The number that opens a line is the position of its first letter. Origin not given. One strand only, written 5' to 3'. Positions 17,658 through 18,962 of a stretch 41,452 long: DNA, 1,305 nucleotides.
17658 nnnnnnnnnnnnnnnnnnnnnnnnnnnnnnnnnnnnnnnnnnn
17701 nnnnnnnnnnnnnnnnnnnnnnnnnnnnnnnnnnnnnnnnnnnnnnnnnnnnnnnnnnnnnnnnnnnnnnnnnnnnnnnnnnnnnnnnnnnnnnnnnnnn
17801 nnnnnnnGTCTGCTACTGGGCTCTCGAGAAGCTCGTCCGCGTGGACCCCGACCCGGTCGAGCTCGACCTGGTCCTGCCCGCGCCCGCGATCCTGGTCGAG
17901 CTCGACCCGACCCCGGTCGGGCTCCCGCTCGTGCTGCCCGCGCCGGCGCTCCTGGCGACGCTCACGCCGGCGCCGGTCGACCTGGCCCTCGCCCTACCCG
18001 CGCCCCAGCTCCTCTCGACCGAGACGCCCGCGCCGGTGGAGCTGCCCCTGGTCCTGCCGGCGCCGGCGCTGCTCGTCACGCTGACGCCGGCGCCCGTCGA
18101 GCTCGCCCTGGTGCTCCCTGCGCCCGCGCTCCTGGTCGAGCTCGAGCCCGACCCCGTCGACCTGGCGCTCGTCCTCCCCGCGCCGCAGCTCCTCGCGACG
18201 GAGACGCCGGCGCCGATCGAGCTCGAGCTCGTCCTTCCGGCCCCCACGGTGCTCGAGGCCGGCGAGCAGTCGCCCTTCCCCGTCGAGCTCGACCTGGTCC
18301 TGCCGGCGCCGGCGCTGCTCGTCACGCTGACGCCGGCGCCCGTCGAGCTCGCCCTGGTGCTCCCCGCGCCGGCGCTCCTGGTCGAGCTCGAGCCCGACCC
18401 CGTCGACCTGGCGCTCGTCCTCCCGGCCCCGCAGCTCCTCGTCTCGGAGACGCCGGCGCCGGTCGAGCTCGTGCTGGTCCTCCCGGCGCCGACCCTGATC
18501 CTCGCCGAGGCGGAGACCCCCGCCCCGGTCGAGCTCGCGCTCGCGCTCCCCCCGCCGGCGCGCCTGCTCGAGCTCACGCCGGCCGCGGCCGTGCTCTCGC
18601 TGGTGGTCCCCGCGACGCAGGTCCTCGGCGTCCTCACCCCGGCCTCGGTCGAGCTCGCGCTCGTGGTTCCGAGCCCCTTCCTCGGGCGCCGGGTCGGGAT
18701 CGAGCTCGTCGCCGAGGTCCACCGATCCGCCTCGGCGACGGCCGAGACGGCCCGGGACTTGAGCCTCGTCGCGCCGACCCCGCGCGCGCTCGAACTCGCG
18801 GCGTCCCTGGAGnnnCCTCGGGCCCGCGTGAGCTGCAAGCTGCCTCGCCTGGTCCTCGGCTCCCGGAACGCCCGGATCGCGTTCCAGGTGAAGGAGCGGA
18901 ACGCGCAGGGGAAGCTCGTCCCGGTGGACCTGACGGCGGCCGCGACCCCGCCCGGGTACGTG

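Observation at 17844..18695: Fourteen tandem 20-residue Pro-rich repeats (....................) with a recent 246-bp higher-order duplication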

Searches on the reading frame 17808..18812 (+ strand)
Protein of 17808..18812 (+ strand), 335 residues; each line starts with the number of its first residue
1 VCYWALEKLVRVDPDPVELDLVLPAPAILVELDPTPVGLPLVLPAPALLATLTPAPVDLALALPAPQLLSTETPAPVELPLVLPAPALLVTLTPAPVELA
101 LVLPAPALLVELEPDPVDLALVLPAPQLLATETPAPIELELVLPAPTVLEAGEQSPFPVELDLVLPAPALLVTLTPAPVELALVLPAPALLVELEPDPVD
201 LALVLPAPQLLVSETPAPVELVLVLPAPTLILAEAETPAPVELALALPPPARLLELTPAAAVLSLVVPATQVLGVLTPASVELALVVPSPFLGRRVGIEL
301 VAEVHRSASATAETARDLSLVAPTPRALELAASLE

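Call 21: search_protein_representatives(protein=window:17808-18812:+)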
Query: 335 residues. Proteins with E-value up to 0.001 (for the whole library): 184; up to 1e-10: 44; up to 1e-30: 4. The best 150 are listed.
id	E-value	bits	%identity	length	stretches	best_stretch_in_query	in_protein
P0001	5.0e-174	594.6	100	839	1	1-335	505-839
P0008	5.3e-34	134.5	55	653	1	24-245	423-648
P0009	5.4e-33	131.2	57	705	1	13-256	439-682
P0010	3.1e-31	125.4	46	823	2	50-193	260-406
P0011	8.1e-29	117.5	56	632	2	16-131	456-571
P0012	6.7e-27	111.2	47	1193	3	10-168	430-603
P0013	8.9e-24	100.9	46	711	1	69-333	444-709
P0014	1.1e-23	100.7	33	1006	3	11-232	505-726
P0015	1.2e-23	100.5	36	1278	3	12-192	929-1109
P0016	7.6e-22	94.6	44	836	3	13-231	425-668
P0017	1.2e-20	90.6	51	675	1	13-198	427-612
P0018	2.4e-19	86.4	38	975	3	42-291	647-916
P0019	3.8e-18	82.4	47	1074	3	24-131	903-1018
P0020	4.3e-18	82.3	41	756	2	78-295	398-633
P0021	7.2e-18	81.5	37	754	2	15-261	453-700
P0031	3.0e-14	69.6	48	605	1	51-190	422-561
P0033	7.0e-14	68.4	42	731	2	30-254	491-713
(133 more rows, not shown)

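Call 24: search_protein_families(library=pfam, proteins=[P0008, P0009, P0010, P0011, P0012, P0013, P0014, P0015, P0016, P0017], max_evalue=0.01)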
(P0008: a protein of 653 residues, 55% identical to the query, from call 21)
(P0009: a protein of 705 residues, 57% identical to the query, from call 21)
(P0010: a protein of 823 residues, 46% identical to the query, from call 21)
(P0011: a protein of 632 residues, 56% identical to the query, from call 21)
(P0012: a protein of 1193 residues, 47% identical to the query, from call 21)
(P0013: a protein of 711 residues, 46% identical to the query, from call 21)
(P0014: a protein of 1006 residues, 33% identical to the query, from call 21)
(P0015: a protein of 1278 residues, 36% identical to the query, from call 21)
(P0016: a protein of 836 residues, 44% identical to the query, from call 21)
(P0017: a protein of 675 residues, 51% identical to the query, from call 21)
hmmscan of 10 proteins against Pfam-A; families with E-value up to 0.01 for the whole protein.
P0008 (653 aa): 0 families

P0009 (705 aa): 0 families

P0010 (823 aa): 1 family
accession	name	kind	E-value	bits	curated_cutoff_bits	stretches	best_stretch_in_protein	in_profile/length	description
PF13385.13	Laminin_G_3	-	4.5e-38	131.2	27.6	2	471-620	11-151/151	Concanavalin A-like lectin/glucanases superfamily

P0011 (632 aa): 0 families

P0012 (1193 aa): 1 family
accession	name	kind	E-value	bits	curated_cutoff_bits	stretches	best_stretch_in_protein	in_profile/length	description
PF13620.12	CarboxypepD_reg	-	0.0062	17.3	32.3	1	1122-1173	2-53/82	Carboxypeptidase regulatory-like domain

P0013 (711 aa): 0 families

P0014 (1006 aa): 0 families

P0015 (1278 aa): 1 family
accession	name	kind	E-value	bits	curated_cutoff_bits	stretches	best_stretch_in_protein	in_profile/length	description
PF13385.13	Laminin_G_3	-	1e-18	68.4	27.6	1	6-157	1-151/151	Concanavalin A-like lectin/glucanases superfamily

P0016 (836 aa): 0 families

P0017 (675 aa): 0 families

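Call 32: find_related_loci(query=P0008, collection=viral_contigs, flank=10000)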
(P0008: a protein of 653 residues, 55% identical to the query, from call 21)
Query P0008 (653 aa) in viral_contigs; peptide patterns used: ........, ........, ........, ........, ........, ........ (x = any residue, [..] = any of these).
11 stretches matched a pattern, but none encodes a relative of the query by tblastn (E <= 1e-3).

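Call 34: find_encoding_contigs(protein=P0008, flank=10000, max_places=3)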
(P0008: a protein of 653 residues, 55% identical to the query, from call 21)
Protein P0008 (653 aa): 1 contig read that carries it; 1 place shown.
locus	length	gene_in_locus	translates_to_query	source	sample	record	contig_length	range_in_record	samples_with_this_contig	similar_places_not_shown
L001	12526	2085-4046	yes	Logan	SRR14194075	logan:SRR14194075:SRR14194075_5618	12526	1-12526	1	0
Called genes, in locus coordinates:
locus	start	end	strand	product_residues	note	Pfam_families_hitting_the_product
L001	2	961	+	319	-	?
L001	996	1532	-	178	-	-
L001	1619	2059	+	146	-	-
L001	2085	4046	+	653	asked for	-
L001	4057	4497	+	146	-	-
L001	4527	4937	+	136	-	-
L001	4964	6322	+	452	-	PF00884:Sulfatase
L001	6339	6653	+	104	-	-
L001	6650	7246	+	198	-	-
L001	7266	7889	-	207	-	-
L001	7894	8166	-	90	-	-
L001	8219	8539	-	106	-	-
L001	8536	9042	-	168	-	-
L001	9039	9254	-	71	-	-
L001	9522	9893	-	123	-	-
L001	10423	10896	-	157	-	-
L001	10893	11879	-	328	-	-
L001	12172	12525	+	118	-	?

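Call 35: list_cluster_members(proteins=[P0008, P0009, P0011, P0013, P0017, P0031, P0033, P0010, P0012, P0016])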
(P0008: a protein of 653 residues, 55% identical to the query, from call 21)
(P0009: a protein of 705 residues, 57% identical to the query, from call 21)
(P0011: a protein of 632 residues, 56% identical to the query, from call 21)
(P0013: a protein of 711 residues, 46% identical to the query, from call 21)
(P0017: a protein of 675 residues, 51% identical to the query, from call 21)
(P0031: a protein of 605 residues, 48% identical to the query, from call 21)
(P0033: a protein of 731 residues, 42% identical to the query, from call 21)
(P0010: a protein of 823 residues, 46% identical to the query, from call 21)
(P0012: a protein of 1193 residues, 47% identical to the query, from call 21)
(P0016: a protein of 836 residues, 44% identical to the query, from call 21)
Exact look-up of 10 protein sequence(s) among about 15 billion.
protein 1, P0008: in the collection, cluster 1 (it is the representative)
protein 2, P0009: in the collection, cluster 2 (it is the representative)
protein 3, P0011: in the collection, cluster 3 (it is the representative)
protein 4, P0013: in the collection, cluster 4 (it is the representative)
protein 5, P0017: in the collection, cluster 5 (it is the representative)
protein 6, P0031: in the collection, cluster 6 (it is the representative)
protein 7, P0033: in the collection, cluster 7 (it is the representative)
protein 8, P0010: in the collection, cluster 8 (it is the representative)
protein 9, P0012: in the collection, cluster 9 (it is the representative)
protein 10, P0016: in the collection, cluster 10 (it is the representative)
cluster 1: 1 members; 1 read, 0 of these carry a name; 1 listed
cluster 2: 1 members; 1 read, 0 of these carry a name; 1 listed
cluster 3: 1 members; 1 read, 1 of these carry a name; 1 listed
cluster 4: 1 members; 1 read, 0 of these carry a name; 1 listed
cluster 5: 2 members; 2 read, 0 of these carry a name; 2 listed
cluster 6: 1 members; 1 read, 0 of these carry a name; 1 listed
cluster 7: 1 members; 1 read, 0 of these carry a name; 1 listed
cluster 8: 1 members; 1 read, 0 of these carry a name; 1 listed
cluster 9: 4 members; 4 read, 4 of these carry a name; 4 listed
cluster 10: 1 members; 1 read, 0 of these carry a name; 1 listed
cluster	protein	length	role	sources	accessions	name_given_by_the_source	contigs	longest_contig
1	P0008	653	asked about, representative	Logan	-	-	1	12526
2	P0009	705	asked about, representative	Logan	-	-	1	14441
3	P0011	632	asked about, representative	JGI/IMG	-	hypothetical protein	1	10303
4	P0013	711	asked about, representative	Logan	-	-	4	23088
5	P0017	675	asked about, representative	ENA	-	-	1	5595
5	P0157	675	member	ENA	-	-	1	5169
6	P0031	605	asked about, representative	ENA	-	-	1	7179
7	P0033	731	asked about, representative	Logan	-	-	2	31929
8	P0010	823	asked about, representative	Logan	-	-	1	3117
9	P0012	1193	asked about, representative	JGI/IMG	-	hypothetical protein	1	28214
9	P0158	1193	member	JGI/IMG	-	hypothetical protein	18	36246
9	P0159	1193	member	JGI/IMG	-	hypothetical protein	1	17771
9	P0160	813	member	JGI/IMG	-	hypothetical protein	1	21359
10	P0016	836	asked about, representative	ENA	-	-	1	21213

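Call 36: find_encoding_contigs(protein=P0033, flank=10000, max_places=2)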
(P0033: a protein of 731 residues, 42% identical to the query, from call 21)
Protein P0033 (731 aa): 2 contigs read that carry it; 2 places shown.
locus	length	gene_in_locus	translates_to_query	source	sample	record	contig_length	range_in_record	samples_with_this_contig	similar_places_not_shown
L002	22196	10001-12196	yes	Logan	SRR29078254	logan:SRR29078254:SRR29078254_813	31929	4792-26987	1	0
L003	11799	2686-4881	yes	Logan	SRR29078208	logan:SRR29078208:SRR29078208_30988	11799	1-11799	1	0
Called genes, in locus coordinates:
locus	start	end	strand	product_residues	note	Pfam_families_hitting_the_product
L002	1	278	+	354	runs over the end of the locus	PF04865:Baseplate_J, PF26078:Baseplate_J_M, PF26079:Baseplate_J_C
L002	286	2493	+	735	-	PF10076:Phage_Mu_Gp48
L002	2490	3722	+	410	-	-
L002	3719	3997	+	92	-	-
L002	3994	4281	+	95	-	-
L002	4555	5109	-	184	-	PF09956:Phage_cement_2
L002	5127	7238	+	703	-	-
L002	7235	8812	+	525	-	PF01555:N6_N4_Mtase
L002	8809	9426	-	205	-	-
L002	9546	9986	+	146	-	-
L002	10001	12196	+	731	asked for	-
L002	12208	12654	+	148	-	-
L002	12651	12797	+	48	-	-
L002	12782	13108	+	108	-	-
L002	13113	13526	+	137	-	-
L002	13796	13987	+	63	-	-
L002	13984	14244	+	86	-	-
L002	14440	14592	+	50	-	-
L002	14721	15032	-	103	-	-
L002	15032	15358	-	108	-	-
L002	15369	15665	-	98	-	PF20137:BubE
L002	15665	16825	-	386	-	PF00884:Sulfatase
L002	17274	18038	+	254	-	-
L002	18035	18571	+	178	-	-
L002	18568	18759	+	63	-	-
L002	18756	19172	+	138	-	-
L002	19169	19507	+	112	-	-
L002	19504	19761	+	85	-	-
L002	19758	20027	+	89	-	-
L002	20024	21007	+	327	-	-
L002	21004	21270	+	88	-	-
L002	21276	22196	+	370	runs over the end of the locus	PF00145:DNA_methylase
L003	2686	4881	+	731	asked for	-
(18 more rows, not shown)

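Call 37: find_encoding_contigs(protein=P0013, flank=10000, max_places=2)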
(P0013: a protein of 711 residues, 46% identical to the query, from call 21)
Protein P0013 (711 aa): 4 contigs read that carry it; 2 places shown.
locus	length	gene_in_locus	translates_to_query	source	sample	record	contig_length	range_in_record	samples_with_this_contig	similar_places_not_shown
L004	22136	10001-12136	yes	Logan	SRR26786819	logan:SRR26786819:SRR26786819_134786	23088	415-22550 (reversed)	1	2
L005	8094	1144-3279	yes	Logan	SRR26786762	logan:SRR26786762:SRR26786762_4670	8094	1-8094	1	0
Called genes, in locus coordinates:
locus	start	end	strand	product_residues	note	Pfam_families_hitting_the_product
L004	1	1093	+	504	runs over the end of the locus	-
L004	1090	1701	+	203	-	PF10076:Phage_Mu_Gp48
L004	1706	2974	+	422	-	-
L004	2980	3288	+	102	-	-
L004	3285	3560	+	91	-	-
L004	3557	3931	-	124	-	PF06356:DUF1064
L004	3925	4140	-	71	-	-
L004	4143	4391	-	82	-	-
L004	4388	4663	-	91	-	-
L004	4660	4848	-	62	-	-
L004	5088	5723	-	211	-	PF09956:Phage_cement_2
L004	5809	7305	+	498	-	PF04865:Baseplate_J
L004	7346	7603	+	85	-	-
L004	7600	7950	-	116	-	PF21841:DUF6900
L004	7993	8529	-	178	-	-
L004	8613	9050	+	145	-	-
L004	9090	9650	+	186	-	-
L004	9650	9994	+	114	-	PF13620:CarboxypepD_reg (weak)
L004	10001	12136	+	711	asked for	-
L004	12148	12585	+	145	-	-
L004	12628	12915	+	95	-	-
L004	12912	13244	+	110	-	-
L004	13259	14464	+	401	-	PF00884:Sulfatase, PF16347:SGSH_C (faint)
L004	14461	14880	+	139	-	-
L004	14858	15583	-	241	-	-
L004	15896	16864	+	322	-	-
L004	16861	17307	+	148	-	-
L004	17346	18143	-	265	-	-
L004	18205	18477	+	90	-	-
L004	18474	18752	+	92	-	-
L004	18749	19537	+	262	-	-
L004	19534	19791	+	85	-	-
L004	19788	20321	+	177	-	-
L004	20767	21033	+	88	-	-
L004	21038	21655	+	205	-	-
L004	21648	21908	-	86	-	-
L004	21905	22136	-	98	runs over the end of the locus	-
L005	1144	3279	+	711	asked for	-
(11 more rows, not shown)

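Call 38: find_encoding_contigs(protein=P0158, flank=10000, max_places=2)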
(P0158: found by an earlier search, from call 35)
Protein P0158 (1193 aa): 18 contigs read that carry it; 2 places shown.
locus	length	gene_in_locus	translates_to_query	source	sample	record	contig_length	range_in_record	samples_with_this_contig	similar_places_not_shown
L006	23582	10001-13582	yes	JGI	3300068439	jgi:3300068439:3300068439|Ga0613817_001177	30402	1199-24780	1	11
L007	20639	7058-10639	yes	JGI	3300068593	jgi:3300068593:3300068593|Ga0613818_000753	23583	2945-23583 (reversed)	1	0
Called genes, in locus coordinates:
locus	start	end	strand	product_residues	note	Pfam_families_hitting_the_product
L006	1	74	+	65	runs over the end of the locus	-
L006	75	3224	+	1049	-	-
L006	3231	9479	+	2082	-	-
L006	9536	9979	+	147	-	-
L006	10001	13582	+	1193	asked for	-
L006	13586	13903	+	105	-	-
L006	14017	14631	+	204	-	-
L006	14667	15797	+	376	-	PF17236:SU10_MCP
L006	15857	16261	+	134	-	-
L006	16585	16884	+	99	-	-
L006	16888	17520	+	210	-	-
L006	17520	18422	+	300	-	-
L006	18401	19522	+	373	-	-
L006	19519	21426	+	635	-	-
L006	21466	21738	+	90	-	-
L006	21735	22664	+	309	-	PF01510:Amidase_2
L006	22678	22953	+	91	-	-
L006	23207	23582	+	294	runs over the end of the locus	PF00149:Metallophos, PF12850:Metallophos_2 (weak)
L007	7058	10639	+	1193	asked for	-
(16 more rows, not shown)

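Call 45: search_protein_families(library=pfam, proteins=[L006:75-3224:+, L006:3231-9479:+], max_evalue=0.1)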
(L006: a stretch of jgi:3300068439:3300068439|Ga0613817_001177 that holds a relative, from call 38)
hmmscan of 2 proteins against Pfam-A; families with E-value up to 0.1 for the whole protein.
L006:75-3224:+ (1049 aa): 1 family
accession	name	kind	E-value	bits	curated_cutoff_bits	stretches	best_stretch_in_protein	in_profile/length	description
PF20037.4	DUF6440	-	0.04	14.1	26.5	0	737-758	30-51/53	Family of unknown function (DUF6440)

L006:3231-9479:+ (2082 aa): 1 family
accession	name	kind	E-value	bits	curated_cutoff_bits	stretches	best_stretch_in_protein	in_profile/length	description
PF09280.16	XPC-binding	-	0.0083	16.2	26.4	1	1814-1846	12-44/57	XPC-binding domain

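Call 47: search_solved_structures(query=window:17808-18812:+, max_evalue=10, show_alignments=3)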
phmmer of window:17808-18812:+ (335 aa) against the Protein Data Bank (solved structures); distinct sequences matched with E-value up to 10: 0.

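Call 48: search_protein_families(library=ncbifam, proteins=[P0012, P0016, P0014], max_evalue=0.1)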
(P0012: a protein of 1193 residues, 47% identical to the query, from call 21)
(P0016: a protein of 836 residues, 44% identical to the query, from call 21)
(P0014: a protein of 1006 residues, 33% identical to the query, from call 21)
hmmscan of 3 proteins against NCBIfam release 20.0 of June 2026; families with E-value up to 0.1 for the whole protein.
P0012 (1193 aa): 0 families

P0016 (836 aa): 0 families

P0014 (1006 aa): 0 families

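Call 54: search_dna_similar(query=P0012, collection=phages, mode=protein, max_evalue=0.001, max_rows=25)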
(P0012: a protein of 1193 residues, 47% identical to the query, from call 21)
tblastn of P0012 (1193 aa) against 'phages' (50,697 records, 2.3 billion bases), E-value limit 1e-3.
Records with a match: 6; places in all: 6; records where one place covers at least 80% of the query: 0.
Best place of each record, by identity: <60% 6.
By first word of the organism name: Caudoviricetes 3; Salmonella 2; Methanobacterium 1.
By host as written in the record: - 3; Salmonella enterica serovar Typhiurium strain LT2 2; Methanothermobacter thermautotrophicus 1.
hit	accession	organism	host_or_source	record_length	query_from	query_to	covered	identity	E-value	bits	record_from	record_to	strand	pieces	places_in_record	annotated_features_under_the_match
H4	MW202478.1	Caudoviricetes sp.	Manatee Spring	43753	27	175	12%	40.1%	7e-7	60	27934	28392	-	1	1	tail tubular protein A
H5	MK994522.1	Methanobacterium virus PhiF1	Methanothermobacter thermautotrophicus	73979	2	172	14%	33.3%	4e-8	64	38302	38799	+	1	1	hypothetical protein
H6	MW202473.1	Caudoviricetes sp.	Manatee Spring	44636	27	175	12%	35.1%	1e-8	66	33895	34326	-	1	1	tail tubular protein a tubular protein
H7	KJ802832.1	Salmonella phage 9NA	Salmonella enterica serovar Typhiurium ...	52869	957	1063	9%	42.3%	3e-4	51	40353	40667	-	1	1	hypothetical protein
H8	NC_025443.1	Salmonella phage 9NA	Salmonella enterica serovar Typhiurium ...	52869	957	1063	9%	42.3%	3e-4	51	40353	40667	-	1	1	Gp2.5-like ssDNA binding protein and ssDNA annealing protein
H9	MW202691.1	Caudoviricetes sp.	Manatee Spring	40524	1122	1190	6%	54.2%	7e-9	67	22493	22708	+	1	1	hypothetical protein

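Call 75: find_encoding_contigs(protein=P0016, flank=10000, max_places=1)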
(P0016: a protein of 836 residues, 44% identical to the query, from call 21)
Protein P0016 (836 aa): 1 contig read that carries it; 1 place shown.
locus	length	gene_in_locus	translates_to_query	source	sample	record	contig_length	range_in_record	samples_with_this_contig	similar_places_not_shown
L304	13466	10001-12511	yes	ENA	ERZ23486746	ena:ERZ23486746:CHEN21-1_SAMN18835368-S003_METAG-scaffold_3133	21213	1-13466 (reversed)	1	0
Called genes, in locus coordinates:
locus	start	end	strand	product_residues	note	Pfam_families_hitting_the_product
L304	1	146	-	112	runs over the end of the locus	-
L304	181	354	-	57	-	-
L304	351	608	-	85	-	-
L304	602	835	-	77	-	-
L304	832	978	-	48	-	-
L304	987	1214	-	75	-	-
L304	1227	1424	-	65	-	-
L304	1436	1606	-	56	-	-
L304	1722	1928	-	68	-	-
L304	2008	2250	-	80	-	-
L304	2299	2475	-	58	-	-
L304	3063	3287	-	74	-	-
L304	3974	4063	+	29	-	-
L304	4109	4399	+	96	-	-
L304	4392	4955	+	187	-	-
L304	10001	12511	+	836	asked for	-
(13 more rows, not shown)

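Call 76: find_encoding_contigs(protein=P0015, flank=10000, max_places=1)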
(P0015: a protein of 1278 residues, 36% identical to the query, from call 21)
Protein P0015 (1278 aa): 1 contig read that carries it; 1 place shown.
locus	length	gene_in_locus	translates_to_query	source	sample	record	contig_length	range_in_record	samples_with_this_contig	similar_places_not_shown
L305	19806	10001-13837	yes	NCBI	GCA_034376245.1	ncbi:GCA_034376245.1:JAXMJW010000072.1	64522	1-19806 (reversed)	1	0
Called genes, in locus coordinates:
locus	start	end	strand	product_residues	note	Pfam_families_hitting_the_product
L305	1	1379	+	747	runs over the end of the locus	PF20155:TMP_3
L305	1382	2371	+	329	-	-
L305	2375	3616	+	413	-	-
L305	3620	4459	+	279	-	-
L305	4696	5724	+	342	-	-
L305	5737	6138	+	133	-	-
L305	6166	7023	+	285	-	-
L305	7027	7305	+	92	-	-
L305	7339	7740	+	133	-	-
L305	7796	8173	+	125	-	-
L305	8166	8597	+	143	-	-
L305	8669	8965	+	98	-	-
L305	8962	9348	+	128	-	-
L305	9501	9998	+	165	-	-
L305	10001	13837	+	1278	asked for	PF13385:Laminin_G_3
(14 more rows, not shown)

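Call 77: find_encoding_contigs(protein=P0014, flank=10000, max_places=1)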
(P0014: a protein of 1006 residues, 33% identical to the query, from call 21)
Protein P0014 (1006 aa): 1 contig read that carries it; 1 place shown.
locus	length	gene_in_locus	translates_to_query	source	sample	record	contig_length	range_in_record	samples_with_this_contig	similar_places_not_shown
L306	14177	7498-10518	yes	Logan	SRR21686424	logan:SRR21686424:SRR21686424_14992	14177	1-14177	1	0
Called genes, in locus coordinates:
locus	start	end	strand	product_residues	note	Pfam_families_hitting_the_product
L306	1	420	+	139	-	?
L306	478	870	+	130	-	-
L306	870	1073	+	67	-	-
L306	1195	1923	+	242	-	PF23872:DUF7227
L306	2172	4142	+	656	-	-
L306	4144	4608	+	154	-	PF23140:Gp80 (weak)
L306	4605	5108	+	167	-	-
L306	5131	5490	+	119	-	-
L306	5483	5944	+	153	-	-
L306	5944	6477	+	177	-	-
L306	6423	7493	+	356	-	-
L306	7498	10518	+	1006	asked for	-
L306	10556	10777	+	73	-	-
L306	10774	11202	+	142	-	-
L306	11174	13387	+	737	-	-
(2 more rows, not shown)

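Call 78: predict_structure(alignment_id=A4)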
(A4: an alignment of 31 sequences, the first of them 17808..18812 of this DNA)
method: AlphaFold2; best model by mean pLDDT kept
length: 335 residues; sequences in the alignment: 31
mean_pLDDT: 45.0   pTM: 0.36
mean pLDDT of the five models: 45.0, 43.2, 42.1, 38.9, 38.8
residues with pLDDT >= 90: 0; 70-90: 0; 50-70: 61; < 50: 274
segments of 3 or more residues with pLDDT < 50: 1-6, 18-54, 56-94, 96-114, 116-134, 136-156, 158-216, 218-238, 240-256, 260-274, 324-326, 332-335
pLDDT, mean of each block of 10 residues (from residue 1): 44 54 40 39 36 45 41 44 40 46 44 46 43 48 43 45 40 44 43 43 42 44 41 45 44 45 46 48 53 53 54 52 49 44
secondary structure, 60 per line:
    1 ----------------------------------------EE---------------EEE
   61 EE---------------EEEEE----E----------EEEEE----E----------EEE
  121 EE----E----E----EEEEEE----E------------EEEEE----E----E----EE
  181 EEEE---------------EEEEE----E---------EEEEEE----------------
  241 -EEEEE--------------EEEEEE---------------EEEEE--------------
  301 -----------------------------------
elements in order: E58-62 E78-82 E98-102 E118-122 E137-142 E160-164 E179-184 E200-204 E219-224 E242-246 E261-266 E282-286

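Call 104: search_protein_families(library=phrogs, proteins=[P0008, P0010, P0012, P0014, P0015, P0016, P0033, L002:286-2493:+], max_evalue=0.001)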
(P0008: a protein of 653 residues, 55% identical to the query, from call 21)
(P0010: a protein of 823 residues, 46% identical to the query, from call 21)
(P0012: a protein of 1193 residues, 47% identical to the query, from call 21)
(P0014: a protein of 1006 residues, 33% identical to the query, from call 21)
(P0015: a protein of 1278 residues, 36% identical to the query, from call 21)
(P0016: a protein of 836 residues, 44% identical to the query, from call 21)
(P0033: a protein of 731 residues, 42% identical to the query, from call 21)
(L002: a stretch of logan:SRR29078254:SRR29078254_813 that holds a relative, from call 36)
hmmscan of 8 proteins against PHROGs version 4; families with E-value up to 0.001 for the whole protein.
P0008 (653 aa): 0 families

P0010 (823 aa): 2 families
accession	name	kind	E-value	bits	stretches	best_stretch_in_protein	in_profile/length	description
phrog_8510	-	head and packaging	1.9e-09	36.9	1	423-625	1143-1341/1348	virion structural protein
phrog_24074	-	unknown function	0.00085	18.6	0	474-571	479-571/892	-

P0012 (1193 aa): 0 families

P0014 (1006 aa): 0 families

P0015 (1278 aa): 1 family
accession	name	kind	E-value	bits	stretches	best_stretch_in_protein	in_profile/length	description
phrog_8510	-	head and packaging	3.6e-08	32.6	1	5-157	1175-1336/1348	virion structural protein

P0016 (836 aa): 0 families

P0033 (731 aa): 0 families

L002:286-2493:+ (735 aa): 3 families
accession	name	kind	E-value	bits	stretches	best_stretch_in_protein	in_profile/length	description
phrog_203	-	tail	7e-47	160.5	1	512-702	10-198/224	baseplate wedge subunit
phrog_11744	-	unknown function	3.7e-13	50.7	1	592-700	3-108/115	-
phrog_11264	-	unknown function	2.9e-08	34.8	1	514-580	9-75/86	-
